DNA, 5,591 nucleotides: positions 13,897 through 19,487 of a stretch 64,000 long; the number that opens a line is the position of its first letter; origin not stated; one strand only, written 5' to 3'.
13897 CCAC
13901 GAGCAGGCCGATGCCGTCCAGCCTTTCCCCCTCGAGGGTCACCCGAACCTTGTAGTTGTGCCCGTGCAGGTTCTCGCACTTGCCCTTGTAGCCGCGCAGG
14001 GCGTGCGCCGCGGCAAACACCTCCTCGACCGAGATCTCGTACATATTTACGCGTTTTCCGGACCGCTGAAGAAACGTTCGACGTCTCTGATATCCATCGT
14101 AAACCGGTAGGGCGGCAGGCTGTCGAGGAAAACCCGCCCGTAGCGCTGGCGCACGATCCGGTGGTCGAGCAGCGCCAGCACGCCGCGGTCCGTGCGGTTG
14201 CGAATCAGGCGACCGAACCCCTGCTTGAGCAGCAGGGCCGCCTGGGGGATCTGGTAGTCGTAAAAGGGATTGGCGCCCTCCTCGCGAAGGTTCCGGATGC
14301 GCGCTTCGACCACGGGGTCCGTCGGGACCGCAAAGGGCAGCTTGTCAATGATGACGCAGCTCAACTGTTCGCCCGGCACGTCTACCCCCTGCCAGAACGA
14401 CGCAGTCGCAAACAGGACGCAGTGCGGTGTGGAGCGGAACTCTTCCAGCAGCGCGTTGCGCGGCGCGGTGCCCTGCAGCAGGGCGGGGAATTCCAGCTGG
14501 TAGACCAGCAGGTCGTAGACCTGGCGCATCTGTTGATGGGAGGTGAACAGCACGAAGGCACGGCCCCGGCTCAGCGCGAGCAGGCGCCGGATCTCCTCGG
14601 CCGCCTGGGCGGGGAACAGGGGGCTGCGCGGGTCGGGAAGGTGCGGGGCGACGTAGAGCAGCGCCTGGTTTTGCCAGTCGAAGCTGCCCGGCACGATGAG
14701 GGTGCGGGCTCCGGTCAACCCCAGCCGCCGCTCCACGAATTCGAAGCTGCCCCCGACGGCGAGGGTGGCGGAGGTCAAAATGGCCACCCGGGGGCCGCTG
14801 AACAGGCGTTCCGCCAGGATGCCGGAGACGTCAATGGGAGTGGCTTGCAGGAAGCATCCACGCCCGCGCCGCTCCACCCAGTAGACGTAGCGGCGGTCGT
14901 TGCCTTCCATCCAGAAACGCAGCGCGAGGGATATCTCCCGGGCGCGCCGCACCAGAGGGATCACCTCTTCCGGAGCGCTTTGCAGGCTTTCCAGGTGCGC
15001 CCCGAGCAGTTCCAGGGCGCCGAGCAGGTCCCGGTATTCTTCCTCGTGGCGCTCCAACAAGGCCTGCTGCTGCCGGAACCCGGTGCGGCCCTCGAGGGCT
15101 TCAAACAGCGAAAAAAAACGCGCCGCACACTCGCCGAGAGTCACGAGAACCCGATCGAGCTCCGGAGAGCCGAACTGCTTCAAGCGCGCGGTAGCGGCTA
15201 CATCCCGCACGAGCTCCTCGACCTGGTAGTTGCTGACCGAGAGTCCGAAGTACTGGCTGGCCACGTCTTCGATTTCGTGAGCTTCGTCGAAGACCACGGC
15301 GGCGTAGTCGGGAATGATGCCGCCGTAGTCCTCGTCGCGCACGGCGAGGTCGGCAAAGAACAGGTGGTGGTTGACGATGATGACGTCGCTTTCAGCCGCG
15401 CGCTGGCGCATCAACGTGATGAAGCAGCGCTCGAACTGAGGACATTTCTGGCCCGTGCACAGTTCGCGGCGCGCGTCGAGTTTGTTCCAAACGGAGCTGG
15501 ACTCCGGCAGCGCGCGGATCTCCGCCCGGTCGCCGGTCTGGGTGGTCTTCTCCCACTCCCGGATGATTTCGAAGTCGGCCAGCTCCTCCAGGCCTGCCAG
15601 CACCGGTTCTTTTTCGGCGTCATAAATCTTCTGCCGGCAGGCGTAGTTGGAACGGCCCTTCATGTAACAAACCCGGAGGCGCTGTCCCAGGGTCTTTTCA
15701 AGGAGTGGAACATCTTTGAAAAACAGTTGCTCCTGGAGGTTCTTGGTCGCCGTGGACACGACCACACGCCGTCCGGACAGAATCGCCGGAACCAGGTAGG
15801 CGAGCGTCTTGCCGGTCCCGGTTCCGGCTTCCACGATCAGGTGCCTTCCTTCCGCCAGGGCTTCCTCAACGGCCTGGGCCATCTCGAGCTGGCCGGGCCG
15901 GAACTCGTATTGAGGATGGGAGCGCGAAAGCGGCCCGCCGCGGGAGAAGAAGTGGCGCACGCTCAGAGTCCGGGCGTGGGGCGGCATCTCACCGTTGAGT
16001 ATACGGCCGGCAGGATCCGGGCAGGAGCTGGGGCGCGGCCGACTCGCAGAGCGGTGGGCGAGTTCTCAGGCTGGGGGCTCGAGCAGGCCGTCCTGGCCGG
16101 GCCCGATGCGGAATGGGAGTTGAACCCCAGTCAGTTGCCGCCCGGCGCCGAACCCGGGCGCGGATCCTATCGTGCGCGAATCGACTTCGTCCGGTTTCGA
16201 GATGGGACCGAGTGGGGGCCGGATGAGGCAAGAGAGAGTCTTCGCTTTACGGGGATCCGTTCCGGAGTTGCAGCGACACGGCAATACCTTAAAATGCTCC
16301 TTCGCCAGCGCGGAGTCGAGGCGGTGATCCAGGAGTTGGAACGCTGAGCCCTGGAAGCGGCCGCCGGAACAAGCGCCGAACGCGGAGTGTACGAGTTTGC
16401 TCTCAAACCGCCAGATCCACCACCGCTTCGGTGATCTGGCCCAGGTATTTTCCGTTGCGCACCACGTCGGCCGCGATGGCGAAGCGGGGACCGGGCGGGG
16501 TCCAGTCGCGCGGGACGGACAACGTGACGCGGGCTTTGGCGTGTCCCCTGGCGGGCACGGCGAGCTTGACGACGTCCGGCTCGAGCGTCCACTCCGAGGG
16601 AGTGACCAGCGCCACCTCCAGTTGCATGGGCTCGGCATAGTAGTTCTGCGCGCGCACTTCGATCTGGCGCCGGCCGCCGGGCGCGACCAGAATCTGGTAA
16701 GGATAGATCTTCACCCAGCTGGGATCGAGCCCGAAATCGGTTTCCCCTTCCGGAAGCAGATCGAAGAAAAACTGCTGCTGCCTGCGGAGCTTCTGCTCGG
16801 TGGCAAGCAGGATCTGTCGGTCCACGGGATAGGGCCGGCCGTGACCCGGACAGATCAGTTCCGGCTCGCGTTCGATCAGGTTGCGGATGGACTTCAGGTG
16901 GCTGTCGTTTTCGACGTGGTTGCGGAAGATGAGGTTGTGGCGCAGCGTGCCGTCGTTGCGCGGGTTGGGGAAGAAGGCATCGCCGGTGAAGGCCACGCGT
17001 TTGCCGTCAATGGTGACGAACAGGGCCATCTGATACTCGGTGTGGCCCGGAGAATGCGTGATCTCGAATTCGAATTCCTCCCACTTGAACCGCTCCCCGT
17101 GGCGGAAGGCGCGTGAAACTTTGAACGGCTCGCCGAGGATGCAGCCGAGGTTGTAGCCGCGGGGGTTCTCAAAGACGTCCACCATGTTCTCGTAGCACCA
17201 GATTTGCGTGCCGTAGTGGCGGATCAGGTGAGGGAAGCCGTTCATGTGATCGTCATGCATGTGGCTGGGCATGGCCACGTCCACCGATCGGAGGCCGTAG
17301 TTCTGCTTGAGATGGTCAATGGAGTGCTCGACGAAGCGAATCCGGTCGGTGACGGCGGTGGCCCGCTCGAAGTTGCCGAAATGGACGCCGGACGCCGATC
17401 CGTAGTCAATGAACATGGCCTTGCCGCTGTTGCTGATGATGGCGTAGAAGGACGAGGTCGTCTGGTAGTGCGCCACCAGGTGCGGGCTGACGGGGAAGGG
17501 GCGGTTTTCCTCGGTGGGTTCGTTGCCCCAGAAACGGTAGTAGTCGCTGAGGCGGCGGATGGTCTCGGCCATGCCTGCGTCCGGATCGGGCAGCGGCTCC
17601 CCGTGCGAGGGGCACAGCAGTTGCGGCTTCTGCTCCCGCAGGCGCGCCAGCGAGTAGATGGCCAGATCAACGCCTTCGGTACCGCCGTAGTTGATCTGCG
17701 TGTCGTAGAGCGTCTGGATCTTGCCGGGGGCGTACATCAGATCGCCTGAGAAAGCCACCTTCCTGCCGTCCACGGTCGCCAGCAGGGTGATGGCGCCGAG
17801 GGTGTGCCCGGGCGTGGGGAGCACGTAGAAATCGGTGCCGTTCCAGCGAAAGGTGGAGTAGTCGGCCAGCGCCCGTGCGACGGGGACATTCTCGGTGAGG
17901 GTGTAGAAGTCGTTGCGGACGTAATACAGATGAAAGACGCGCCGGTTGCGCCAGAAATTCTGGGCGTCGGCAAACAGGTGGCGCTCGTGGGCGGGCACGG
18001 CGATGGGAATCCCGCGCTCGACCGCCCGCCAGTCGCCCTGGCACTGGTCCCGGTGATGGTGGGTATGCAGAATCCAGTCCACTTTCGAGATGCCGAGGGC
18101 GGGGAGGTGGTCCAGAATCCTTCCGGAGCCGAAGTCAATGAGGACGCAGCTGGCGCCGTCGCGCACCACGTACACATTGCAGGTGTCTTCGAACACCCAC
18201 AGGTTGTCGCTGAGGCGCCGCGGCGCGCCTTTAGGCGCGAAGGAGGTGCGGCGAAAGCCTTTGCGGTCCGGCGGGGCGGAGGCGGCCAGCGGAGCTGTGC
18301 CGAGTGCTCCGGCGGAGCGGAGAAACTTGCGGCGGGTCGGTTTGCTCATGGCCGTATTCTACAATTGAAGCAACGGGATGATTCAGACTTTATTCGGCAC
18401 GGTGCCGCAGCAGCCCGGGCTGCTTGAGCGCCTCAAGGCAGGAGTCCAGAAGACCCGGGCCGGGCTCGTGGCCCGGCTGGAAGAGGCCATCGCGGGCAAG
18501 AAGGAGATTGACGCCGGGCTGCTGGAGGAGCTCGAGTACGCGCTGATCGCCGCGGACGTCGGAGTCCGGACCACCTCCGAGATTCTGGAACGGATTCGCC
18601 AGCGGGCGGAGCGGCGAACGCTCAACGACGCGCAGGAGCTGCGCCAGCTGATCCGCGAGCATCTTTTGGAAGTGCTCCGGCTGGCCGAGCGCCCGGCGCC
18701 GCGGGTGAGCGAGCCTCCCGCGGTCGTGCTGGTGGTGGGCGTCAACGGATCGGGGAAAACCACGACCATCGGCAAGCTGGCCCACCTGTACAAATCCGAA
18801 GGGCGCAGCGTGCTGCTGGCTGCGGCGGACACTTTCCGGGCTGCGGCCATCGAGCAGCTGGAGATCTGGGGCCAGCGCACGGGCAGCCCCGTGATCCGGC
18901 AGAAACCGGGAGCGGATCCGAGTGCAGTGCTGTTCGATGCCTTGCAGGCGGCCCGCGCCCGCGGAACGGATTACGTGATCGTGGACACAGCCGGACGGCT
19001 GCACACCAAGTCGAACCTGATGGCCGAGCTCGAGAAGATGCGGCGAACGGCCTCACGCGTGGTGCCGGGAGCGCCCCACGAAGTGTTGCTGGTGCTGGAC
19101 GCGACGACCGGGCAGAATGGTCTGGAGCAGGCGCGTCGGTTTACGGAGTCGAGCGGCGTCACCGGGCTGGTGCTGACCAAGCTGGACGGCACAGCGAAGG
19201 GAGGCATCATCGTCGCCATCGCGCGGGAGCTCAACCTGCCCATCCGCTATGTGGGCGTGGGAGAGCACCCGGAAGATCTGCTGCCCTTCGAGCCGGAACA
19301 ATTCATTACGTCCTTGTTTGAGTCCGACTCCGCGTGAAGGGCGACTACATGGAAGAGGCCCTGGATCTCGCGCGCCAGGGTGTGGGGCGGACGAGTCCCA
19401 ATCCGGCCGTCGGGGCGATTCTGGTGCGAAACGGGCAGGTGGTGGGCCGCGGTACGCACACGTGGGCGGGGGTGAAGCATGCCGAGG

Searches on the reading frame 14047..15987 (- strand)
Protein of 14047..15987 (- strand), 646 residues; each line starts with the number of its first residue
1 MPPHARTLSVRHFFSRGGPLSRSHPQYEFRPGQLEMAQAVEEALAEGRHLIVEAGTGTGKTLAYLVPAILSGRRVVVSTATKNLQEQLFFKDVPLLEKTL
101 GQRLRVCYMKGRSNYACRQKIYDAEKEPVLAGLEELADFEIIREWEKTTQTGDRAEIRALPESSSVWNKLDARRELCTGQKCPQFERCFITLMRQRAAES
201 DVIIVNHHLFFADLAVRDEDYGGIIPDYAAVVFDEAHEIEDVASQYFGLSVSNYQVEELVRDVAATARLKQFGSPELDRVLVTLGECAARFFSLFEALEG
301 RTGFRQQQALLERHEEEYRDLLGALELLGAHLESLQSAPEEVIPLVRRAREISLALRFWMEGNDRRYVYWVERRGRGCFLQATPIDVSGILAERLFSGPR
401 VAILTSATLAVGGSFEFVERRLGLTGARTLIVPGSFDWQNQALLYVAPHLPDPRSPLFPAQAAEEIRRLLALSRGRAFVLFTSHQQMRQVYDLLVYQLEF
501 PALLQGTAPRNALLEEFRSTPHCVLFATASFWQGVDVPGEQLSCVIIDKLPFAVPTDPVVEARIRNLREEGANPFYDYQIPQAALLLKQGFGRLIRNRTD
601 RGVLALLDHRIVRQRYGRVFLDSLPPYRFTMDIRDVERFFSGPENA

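Call 4: search_protein_families(library=pfam, proteins=[window:14047-15987:-])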
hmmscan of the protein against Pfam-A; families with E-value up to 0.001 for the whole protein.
window:14047-15987:- (646 aa): 4 families
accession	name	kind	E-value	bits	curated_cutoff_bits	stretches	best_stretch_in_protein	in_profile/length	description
PF13307.12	Helicase_C_2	-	3.6e-45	154.5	25.3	1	466-626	1-169/170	Helicase C-terminal domain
PF00270.35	DEAD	-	2.1e-13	50.8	26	1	38-129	6-97/167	DEAD/DEAH box helicase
PF04851.21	ResIII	-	6.2e-05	23.4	22.5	0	27-88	2-69/164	Type III restriction enzyme, res subunit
PF06733.21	DEAD_2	-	0.00011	22.4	21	1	181-255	99-171/172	DEAD_2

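Call 5: search_protein_families(library=ncbifam, proteins=[window:14047-15987:-])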
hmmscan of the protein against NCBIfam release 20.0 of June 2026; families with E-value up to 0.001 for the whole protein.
window:14047-15987:- (646 aa): 9 families
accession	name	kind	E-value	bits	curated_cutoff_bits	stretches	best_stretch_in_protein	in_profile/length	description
NF053712.1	repair_DEAH_YoaA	equivalog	1.5e-232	773.8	680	1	12-640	2-629/630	DNA repair helicase YoaA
NF005981.0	PRK08074.1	equivalog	6.4e-130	434.8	789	2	345-628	615-912/931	ATP-dependent DNA helicase DinG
NF008729.0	PRK11747.1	equivalog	3.1e-110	369.7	598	2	376-630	439-700/703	ATP-dependent DNA helicase DinG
TIGR01407.1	dinG_rel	hypoth_equivalog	9e-100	335.2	547.7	1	26-628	243-871/889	putative DnaQ family exonuclease/DinG family helicase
NF005569.0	PRK07246.1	equivalog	2.3e-44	151.9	794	2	402-624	576-797/820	bifunctional DnaQ family exonuclease/ATP-dependent helicase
TIGR03117.2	cas_csf4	equivalog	1.3e-26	93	400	2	461-615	620-783/800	type IV CRISPR-associated DEAD/DEAH-box helicase Csf4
TIGR00604.1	rad3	subfamily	7e-13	48.1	246.95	1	534-614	598-679/706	DNA repair helicase (rad3)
NF041067.1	DpdJ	equivalog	0.00031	18.5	800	1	33-71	154-194/1482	protein DpdJ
NF008394.0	PRK11192.1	equivalog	0.00076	18.4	507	0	37-124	31-124/441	ATP-dependent RNA helicase SrmB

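Call 82: search_protein_families(library=padloc, proteins=[window:14047-15987:-], max_evalue=0.001)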
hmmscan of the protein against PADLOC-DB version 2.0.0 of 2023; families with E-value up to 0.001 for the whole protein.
window:14047-15987:- (646 aa): 19 families
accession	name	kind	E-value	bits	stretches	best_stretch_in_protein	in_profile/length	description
PDLC01439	typeIV_DinG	-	2.1e-142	473.7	1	21-637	8-569/575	CAS-IV-A; associated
PDLC01729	typeIV_DinG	-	2.5e-46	156.7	1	22-612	21-618/666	Csf4_0_IVA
PDLC01321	typeIV_DinG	-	1.2e-18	65.3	2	38-256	7-214/559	CAS-IV-A; associated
PDLC01730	typeIV_DinG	-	1.3e-18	64.7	2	20-114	112-209/802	Csf4_1_IVA1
PDLC01007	typeIV_DinG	-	6.3e-18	62.7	2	463-613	499-659/676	CRISPR type AFERR-associated DEAD/DEAH-box helicase Csf4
PDLC01731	typeIV_DinG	-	3.9e-09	33.8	1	461-598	354-477/526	Csf4_2_IVA1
PDLC01196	Cas3d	-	1.1e-07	28.8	1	44-87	26-69/594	CAS-I-D; effector_G3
PDLC04987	PDC-S28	-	5.3e-07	26.3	0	513-611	379-468/846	-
PDLC02870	DpdF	-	1.9e-06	24.7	1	27-82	12-64/534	DpdF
PDLC01732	typeIV_DinG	-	1.4e-05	22.1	1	512-610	497-590/648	Csf4_3_IVE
PDLC02861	DpdF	-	5.9e-05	19.6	1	28-82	28-79/611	DpdF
PDLC02864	DpdF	-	7.6e-05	19.7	1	28-78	22-69/610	DpdF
PDLC00051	DruE4|DruE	-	0.00011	17.8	1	37-69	98-130/1829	SNF2 family N-terminal domain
PDLC00015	DruE2|DruE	-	0.00022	17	1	37-70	102-135/1887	SNF2 family N-terminal domain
PDLC00014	DruE2|DruE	-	0.00027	16.5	1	37-69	113-145/1928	SNF2 family N-terminal domain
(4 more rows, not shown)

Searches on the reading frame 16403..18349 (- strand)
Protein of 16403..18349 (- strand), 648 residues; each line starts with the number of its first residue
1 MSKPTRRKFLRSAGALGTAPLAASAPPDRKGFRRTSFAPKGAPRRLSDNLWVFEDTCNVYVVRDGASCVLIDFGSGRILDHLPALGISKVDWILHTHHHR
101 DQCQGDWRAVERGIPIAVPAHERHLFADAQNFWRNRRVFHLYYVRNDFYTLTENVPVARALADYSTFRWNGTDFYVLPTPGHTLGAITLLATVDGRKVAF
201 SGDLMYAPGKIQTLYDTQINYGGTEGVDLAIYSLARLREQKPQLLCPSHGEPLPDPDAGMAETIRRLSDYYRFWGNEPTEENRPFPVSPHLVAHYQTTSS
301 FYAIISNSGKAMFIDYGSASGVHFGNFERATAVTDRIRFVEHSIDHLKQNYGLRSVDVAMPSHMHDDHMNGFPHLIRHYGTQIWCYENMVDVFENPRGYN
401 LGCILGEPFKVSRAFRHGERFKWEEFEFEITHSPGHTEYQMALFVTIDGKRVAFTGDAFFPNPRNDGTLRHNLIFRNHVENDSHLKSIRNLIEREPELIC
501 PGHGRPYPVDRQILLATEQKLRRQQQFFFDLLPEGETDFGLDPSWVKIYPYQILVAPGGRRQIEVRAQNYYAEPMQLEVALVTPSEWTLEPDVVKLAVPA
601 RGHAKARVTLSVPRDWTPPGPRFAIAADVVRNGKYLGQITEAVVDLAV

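Call 25: search_protein_families(library=pfam, proteins=[window:16403-18349:-], max_evalue=0.00001)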
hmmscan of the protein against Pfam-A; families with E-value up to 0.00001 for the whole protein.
window:16403-18349:- (648 aa): 2 families
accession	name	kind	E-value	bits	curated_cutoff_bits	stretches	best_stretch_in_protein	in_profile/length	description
PF00753.33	Lactamase_B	-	2.7e-30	106.2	22.7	2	55-249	4-196/196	Metallo-beta-lactamase superfamily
PF12706.13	Lactamase_B_2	-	5.2e-10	39.7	27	0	351-457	26-142/200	Beta-lactamase superfamily domain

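Call 82: search_protein_families(library=padloc, proteins=[window:16403-18349:-], max_evalue=0.001)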
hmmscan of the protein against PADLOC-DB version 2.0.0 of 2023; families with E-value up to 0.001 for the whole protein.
window:16403-18349:- (648 aa): 0 families

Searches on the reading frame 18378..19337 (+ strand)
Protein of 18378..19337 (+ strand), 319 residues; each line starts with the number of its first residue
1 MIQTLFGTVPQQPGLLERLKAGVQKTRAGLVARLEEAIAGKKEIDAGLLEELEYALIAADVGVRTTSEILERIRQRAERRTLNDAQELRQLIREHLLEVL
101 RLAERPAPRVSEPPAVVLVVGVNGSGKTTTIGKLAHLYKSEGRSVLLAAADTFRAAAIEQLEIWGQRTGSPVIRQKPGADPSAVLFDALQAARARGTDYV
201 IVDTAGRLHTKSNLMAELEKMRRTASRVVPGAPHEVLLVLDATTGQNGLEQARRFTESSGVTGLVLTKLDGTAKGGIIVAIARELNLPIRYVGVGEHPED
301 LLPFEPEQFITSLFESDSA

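Call 25: search_protein_families(library=pfam, proteins=[window:18378-19337:+], max_evalue=0.00001)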
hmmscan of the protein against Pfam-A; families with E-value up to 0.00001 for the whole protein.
window:18378-19337:+ (319 aa): 7 families
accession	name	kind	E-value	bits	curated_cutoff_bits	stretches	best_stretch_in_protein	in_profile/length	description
PF00448.28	SRP54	-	4.2e-78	261.9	22.7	1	114-314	1-195/196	SRP54-type protein, GTPase domain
PF02881.24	SRP54_N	-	3.4e-15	56.4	22.4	1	30-96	1-75/75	SRP54-type protein, helical bundle domain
PF13604.12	AAA_30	-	1.4e-08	35.1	27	1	113-223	17-114/191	AAA domain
PF13401.12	AAA_22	-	8.5e-07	29.8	27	0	115-223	6-109/130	AAA domain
PF13671.12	AAA_33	-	3.7e-06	27.7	27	0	116-214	1-88/143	AAA domain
PF13191.12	AAA_16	-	6.2e-06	27.3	32.6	1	93-242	5-140/167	AAA ATPase domain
PF25199.1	nSTAND_NTPase5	-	6.3e-06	26.5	34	0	81-159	10-88/145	Novel STAND NTPase 5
